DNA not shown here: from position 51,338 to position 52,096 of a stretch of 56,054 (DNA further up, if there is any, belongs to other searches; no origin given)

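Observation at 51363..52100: Pilin gene packaged between two copies of a 52-bp palindrome: a possible exchangeable cassette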

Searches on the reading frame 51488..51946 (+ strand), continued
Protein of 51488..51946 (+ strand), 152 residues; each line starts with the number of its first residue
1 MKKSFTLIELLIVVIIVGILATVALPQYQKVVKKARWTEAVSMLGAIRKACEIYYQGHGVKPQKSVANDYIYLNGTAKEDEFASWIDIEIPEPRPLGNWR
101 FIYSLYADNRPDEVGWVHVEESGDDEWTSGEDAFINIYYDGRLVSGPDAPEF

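Call 43: find_related_loci(query=A2, collection=genome_contigs, flank=2500)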
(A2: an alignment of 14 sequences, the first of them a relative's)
Query A2 (152 aa) in genome_contigs; peptide patterns used: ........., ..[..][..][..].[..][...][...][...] (x = any residue, [..] = any of these).
600 stretches matched a pattern (row limit reached: there are more); 208 encode a relative of the query (tblastn E <= 1e-3); the best 80 are kept; 80 distinct loci.
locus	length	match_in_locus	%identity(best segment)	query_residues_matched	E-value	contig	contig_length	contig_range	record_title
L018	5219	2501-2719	45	3-93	1e-16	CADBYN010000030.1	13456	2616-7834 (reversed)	MAG: uncultured Elusimicrobium sp. isolate RUG14410 genome assembly, contig: RUG14410_asm_30, whole genome shotgun seque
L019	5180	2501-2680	50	3-62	4e-16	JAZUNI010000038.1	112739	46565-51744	MAG: Elusimicrobiaceae bacterium isolate T1900044889_TS20190355.MAGScoT_cleanbin_000011 SGB_3240_k141_1520938, whole gen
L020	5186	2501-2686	44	1-62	5e-12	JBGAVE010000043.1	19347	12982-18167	MAG: Nitrosomonas sp. isolate MAG_MBR_AS.79 MBRAS-79_NODE_43_length_19347_cov_7.509341, whole genome shotgun sequence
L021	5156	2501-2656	56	5-56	1e-11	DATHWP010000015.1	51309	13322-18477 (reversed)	MAG TPA_asm: Methyloradius sp. isolate SMAG_U16162 k141_807221, whole genome shotgun sequence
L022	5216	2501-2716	46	1-70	1e-11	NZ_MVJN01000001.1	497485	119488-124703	Legionella quinlivanii strain ID143958 Contig_1, whole genome shotgun sequence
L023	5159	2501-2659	49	1-53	3e-11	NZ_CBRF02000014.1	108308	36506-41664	Psychromonas sp. SP041, whole genome shotgun sequence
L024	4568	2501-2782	36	3-98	3e-11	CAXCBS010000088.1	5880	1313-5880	MAG TPA_asm: uncultured Candidatus Peregrinibacteria bacterium isolate SRR3723783_concoct_125 genome assembly, contig: E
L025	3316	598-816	40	2-71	3e-11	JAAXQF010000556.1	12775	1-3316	MAG: Desulfuromonadales bacterium isolate MAG-BB-04-B scaffold_1166, whole genome shotgun sequence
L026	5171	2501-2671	46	2-58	4e-11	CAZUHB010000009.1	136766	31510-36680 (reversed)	MAG TPA_asm: uncultured Phycisphaerales bacterium isolate binchicken_co97_479 genome assembly, contig: NODE_268_length_1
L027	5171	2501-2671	45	5-62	6e-11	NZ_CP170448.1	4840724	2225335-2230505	Vreelandella sp. F11 chromosome, complete genome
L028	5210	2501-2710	44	2-71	1e-10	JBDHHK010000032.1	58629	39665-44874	MAG: Gemmatimonadota bacterium isolate M8-62_Bin_191 M8-62_Bin_191_scaffold_4989, whole genome shotgun sequence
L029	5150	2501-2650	54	1-48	2e-10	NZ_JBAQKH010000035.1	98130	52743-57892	MAG: Pseudomonas sp. isolate MFD06452_ilm_asm_bin10 k127_66233, whole genome shotgun sequence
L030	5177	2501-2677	47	1-59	2e-10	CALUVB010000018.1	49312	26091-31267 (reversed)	MAG: uncultured Elusimicrobiales bacterium isolate E02__bin182 genome assembly, contig: E02__k127_987531, whole genome s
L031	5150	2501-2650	54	1-48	3e-10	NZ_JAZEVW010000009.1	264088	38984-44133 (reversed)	Pseudomonas koreensis strain ESBL8 NODE_9_length_264088_cov_97.766306, whole genome shotgun sequence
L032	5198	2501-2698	41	1-66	3e-10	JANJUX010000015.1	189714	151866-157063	MAG: Candidatus Riflebacteria bacterium isolate RXS2_metabat.bin.35 RXS2_k141_15577, whole genome shotgun sequence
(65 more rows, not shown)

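Call 60: search_solved_structures(query=A2, max_evalue=0.01)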
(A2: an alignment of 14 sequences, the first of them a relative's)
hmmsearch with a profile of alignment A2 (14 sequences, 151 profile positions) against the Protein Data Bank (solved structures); distinct sequences matched with E-value up to 0.01: 22.
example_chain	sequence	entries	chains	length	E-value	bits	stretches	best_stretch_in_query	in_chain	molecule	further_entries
9egp_A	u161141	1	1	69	4.8e-17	65.9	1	2-63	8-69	Geopilin domain 1 protein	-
8p3b_A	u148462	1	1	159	9.4e-16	61.7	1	5-89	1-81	Fimbrial protein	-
2hi2_A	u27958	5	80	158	1.2e-15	61.4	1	5-71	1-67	Fimbrial protein | PilA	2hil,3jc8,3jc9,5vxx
1ay2_A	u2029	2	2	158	1.4e-15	61.1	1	5-71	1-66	TYPE 4 PILIN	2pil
5kua_A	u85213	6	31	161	1.7e-15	60.9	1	5-75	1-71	pilin | Neisseria meningitidis PilE variant SB-GATDH | Neisseria meningitidis PilE, SB-DATDH variant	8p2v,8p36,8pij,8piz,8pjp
8tj2_C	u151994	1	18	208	1.2e-13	54.9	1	5-66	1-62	Type IV major pilin protein PilA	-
7tgg_A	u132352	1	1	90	2.4e-13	53.9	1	2-63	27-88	Geopilin domain 1 protein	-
8tum_e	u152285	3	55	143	2.4e-12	50.6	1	5-51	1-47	Type IV major pilin protein PilA | Pilin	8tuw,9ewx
2m7g_A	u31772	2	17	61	2.9e-12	50.4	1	5-63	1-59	Geopilin domain 1 protein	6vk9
8tob_GA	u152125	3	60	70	3.3e-12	50.2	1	6-51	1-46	Fimbrial protein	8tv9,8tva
1oqw_A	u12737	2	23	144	8.2e-12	48.9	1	5-49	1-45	Fimbrial protein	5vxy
9laa_A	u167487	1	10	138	1.2e-10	45.2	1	3-45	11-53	Type IV pilin protein PilA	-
3sok_A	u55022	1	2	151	4.6e-10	43.2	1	5-43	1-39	Fimbrial protein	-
9xnc_G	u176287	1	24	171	2e-09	41.1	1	6-45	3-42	Bacteria pilus (like)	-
8qqj_J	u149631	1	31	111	2.1e-09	41.1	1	5-58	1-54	Type IV narrow pilus major component PilA5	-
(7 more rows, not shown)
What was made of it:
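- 51488..51946 (+): Type IV pilin-like gene, 152 aa (MKKS|FTLIELL...). Profile hits to PilA/PilE/geopilin in the PDB (call 60).
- On Type IV pilin (the enclosed gene): Profile hits to PilA/PilE reach E 1e-15 (call 60).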

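Call 63: find_encoding_contigs(protein=P0003, flank=3000, max_places=3)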
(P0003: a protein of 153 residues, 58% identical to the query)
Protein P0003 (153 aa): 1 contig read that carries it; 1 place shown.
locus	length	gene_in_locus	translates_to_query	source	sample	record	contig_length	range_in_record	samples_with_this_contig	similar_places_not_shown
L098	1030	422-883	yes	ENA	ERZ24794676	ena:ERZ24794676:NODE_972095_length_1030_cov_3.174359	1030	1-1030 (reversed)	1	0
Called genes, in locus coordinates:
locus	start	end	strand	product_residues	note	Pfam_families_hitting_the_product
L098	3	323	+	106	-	?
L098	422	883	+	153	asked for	-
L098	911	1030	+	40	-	?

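Call 71: predict_structure(alignment_id=A2)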
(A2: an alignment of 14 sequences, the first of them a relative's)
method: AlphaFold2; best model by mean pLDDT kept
length: 152 residues; sequences in the alignment: 14
mean_pLDDT: 88.7   pTM: 0.79
mean pLDDT of the five models: 88.7, 87.4, 86.5, 86.2, 85.7
residues with pLDDT >= 90: 85; 70-90: 60; 50-70: 7; < 50: 0
segments of 3 or more residues with pLDDT < 50: none
pLDDT, mean of each block of 10 residues (from residue 1): 79 92 85 93 97 92 78 90 80 90 90 93 85 93 94 88
secondary structure, 60 per line:
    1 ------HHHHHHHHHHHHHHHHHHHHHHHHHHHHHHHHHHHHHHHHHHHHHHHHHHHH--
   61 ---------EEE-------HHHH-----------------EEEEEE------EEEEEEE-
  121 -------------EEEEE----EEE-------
elements in order: H7-58 E70-72 H80-83 E101-106 E113-119 E134-138 E143-145
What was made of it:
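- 51488..51946 (+): AF2 model with pLDDT 88.7, helix 7-58 plus a beta-sheet (call 71).
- On Type IV pilin (the enclosed gene): The model has helix 7-58 plus a sheet (call 71).
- Checked: Its profile matches PilA/PilE (call 60), and its model has a long N-terminal helix plus a sheet, pLDDT 88.7 (call 71).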

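Call 76: fold_search(model_id=the predicted structure, library=pdb)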
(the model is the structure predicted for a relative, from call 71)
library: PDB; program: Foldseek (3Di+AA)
matches with E <= 10: 302; with E <= 0.001: 0
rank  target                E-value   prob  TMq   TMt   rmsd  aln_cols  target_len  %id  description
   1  3sok_B                5.3e-02  0.89  0.42  0.45  11.3       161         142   16  Dichelobacter nodosus pilin FimA (released 2011-11-02)
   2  6t8s_AAA              3.2e-01  0.38  0.28  0.32  11.7        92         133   13  Structure of the major Type IV pilin PilA1 from Clostridium difficile (released 2020-03-25)
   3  6t8s_BBB              5.6e-01  0.25  0.26  0.29  12.0        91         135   13  Structure of the major Type IV pilin PilA1 from Clostridium difficile (released 2020-03-25)
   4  8tum_a                6.7e-01  0.13  0.28  0.30  11.3       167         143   23  Type IV pilus from Pseudomonas PAO1 strain (released 2024-03-13)
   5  7fdp_B                7.5e-01  0.06  0.13  0.07  10.1        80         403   12  Crystal structure of PirB insecticidal protein from Photorhabdus akhurstii (released 2022-07-20)
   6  6c6d_B                9.0e-01  0.20  0.17  0.36  10.3        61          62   11  20mer crystal structure of CC chemokine 5 (CCL5) (released 2019-01-23)
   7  5cmd_B                1.1e+00  0.16  0.17  0.35  10.2        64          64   11  Oligomer crystal structure of CC chemokine 5 (CCL5) (released 2016-04-13)
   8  6c6d_D                1.1e+00  0.15  0.17  0.36  10.1        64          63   11  20mer crystal structure of CC chemokine 5 (CCL5) (released 2019-01-23)
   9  4tsm_A                1.2e+00  0.20  0.28  0.09  10.4        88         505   11  MBP-fusion protein of PilA1 from C. difficile R20291 residues 26-166 (released 2015-01-14)
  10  6t8s_CCC              1.2e+00  0.18  0.28  0.31  11.8        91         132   13  Structure of the major Type IV pilin PilA1 from Clostridium difficile (released 2020-03-25)
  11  5cmd_F                1.3e+00  0.14  0.17  0.36  10.2        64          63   11  Oligomer crystal structure of CC chemokine 5 (CCL5) (released 2016-04-13)
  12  7fdp_A                1.3e+00  0.04  0.13  0.07  10.0        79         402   13  Crystal structure of PirB insecticidal protein from Photorhabdus akhurstii (released 2022-07-20)
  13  4tsm_B                1.4e+00  0.18  0.28  0.09  10.4        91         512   11  MBP-fusion protein of PilA1 from C. difficile R20291 residues 26-166 (released 2015-01-14)
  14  1nr4_G                1.8e+00  0.21  0.16  0.35   4.4        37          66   16  High resolution crystal structures of thymus and activation-regulated chemokine (released 2003-08-05)
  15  1nr4_A                1.8e+00  0.21  0.16  0.34   4.4        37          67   16  High resolution crystal structures of thymus and activation-regulated chemokine (released 2003-08-05)
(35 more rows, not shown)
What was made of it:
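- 51488..51946 (+): Top fold hits are pilins but weak (call 76).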
